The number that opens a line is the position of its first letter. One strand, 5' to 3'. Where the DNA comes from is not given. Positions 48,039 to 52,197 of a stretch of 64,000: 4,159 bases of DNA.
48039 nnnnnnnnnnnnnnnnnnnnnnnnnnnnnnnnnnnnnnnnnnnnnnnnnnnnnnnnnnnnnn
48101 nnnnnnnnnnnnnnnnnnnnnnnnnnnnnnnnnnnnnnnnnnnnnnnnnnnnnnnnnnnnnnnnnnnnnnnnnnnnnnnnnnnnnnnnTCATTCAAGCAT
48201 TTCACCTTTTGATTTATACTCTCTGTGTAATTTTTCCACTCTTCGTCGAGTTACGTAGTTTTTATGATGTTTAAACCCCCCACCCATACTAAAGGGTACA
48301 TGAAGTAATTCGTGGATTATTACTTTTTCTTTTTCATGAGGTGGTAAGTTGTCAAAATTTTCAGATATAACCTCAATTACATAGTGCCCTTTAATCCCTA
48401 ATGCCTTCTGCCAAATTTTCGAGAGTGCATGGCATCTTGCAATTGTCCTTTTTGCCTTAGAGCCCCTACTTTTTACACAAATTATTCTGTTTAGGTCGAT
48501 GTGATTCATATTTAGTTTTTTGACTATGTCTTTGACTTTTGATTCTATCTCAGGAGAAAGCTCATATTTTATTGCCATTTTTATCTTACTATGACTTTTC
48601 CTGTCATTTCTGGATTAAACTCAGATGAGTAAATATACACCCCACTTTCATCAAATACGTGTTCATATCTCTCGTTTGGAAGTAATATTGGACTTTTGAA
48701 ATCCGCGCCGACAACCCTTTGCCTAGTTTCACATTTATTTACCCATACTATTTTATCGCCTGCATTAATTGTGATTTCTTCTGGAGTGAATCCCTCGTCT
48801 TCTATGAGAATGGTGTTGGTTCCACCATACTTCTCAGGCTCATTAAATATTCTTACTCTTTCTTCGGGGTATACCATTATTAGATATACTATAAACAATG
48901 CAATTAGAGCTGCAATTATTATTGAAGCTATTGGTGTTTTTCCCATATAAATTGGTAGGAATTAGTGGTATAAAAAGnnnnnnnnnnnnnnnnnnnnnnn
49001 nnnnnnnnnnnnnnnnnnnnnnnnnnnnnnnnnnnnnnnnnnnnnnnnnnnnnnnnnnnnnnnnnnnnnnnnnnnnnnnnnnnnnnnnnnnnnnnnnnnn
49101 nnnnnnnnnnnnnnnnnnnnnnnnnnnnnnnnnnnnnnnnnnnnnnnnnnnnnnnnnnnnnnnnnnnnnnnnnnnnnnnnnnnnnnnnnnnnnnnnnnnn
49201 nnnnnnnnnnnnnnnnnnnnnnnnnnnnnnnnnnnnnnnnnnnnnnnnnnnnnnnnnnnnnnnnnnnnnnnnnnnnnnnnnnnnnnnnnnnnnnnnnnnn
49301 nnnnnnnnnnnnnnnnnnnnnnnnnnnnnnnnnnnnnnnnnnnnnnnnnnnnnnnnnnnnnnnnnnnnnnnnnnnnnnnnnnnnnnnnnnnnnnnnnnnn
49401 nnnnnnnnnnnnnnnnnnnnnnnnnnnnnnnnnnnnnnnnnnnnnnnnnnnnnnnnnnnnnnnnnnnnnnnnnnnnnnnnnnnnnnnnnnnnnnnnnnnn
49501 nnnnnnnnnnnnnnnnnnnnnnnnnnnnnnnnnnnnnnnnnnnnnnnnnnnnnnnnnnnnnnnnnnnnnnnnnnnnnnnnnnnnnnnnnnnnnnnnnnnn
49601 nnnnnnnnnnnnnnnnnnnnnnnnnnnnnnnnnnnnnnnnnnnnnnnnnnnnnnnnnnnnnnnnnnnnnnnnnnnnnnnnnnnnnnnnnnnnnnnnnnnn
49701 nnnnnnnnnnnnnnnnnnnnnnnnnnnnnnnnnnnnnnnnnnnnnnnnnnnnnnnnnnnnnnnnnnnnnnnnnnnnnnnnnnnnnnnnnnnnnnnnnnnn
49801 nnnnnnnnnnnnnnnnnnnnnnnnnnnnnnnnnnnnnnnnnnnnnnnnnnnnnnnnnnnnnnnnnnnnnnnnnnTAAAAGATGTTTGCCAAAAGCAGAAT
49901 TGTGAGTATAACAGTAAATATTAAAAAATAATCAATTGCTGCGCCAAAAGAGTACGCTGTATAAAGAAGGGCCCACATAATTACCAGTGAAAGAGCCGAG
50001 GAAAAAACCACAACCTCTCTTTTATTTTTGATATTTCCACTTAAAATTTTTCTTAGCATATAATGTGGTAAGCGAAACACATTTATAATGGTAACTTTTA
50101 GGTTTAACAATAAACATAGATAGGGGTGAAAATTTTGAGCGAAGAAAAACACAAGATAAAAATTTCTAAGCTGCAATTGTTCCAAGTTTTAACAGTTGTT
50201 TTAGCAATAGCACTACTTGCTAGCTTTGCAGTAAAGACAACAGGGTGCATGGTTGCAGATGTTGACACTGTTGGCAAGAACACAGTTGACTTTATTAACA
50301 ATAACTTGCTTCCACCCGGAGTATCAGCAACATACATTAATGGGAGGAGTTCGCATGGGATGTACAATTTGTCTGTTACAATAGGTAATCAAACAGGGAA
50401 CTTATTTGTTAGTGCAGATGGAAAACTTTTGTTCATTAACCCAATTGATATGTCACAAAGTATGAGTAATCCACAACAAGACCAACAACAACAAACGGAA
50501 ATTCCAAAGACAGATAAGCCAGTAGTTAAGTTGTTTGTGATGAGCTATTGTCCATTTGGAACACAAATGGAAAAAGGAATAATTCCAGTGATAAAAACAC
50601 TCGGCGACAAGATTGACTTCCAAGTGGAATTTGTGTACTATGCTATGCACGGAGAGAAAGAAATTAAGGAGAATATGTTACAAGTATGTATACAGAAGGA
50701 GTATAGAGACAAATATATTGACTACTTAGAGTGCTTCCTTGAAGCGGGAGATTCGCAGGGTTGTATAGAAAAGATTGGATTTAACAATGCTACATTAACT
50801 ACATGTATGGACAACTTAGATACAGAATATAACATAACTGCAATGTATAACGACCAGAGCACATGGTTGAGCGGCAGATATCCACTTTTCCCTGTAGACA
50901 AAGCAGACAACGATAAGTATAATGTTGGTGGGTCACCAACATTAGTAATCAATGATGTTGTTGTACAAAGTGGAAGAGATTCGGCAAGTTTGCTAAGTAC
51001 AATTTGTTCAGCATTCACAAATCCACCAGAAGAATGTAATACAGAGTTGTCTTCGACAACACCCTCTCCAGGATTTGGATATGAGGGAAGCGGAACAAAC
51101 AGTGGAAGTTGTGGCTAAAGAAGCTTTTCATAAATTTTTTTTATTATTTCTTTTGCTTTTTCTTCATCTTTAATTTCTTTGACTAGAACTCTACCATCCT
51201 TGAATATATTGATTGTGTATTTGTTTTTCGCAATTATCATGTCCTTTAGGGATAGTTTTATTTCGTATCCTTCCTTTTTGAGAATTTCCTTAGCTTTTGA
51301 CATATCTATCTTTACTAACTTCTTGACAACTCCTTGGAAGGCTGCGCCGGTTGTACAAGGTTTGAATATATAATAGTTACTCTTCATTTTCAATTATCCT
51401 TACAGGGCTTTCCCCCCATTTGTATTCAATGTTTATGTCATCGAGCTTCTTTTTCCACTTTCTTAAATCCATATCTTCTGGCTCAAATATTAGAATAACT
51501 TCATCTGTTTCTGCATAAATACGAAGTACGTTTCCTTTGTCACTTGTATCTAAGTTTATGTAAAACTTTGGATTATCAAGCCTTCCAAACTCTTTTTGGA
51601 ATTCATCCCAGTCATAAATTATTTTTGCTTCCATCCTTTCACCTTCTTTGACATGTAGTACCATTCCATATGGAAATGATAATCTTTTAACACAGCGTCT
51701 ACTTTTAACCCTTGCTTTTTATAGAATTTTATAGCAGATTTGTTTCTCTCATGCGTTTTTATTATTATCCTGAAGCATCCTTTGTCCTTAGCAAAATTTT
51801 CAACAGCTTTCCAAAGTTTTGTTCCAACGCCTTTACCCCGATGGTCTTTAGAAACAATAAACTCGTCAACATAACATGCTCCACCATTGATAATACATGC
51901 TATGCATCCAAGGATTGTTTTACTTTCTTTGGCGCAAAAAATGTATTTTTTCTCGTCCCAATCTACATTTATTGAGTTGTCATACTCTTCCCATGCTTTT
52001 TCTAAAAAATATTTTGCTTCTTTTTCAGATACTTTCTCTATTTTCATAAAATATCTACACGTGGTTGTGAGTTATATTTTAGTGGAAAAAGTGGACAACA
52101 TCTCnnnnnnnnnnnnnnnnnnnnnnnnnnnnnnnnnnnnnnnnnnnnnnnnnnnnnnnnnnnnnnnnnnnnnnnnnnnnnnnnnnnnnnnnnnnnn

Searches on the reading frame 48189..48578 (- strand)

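Call 63: search_protein_families(library=pfam, proteins=[window:48189-48578:-], max_evalue=0.01)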
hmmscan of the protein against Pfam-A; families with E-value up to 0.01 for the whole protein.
window:48189-48578:- (129 aa): 2 families
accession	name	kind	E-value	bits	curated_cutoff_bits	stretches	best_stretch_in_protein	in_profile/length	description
PF18894.6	PhageMetallopep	-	6.9e-24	84.9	23.7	1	4-106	2-111/134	Putative phage metallopeptidase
PF10263.15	SprT-like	-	0.0085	16.4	25.6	0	34-107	20-87/108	SprT-like family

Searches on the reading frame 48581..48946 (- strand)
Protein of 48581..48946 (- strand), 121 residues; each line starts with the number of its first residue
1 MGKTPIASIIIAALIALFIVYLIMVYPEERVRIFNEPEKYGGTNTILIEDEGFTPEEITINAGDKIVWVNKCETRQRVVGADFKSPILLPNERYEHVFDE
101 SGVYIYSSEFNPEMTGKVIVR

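Call 63: search_protein_families(library=pfam, proteins=[window:48581-48946:-], max_evalue=0.01)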
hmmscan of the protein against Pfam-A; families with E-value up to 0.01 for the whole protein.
window:48581-48946:- (121 aa): 2 families
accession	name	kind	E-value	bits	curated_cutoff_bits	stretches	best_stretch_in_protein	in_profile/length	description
PF13473.12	Cupredoxin_1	-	2.1e-07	31.4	27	1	38-120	17-104/104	Cupredoxin-like domain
PF00127.26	Copper-bind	-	0.0051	17.7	21.2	0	52-71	13-32/99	Copper binding proteins, plastocyanin/azurin family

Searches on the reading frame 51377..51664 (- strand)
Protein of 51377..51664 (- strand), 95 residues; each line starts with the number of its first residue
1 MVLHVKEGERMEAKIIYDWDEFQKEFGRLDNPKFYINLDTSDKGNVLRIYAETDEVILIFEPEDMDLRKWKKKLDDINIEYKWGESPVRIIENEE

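Call 63: search_protein_families(library=pfam, proteins=[window:51377-51664:-], max_evalue=0.01)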
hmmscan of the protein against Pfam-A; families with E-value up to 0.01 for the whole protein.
window:51377-51664:- (95 aa): 0 families

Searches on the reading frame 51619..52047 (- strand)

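Call 63: search_protein_families(library=pfam, proteins=[window:51619-52047:-], max_evalue=0.01)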
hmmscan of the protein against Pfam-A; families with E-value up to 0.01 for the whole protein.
window:51619-52047:- (142 aa): 8 families
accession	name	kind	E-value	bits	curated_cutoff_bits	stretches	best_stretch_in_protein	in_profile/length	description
PF00583.31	Acetyltransf_1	-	7.3e-22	78.3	20.7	1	14-113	12-115/116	Acetyltransferase (GNAT) family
PF13508.13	Acetyltransf_7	-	3.5e-15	56.6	27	1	34-113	3-81/84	Acetyltransferase (GNAT) domain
PF13673.13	Acetyltransf_10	-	2.7e-13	50.4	23.6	1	7-117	6-110/128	Acetyltransferase (GNAT) domain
PF13302.13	Acetyltransf_3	-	2.2e-07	32.1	25.4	1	15-115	34-138/138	Acetyltransferase (GNAT) domain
PF13420.13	Acetyltransf_4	-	1.4e-06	28.9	24.3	1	12-126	27-146/155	Acetyltransferase (GNAT) domain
PF08445.16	FR47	-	0.0015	18.9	22.1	1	62-116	26-79/86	FR47-like protein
PF13523.12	Acetyltransf_8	-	0.0016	18.5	27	1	63-116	85-139/145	Acetyltransferase (GNAT) domain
PF14542.12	Acetyltransf_CG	-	0.0017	18.9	30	1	55-91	22-58/80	GCN5-related N-acetyl-transferase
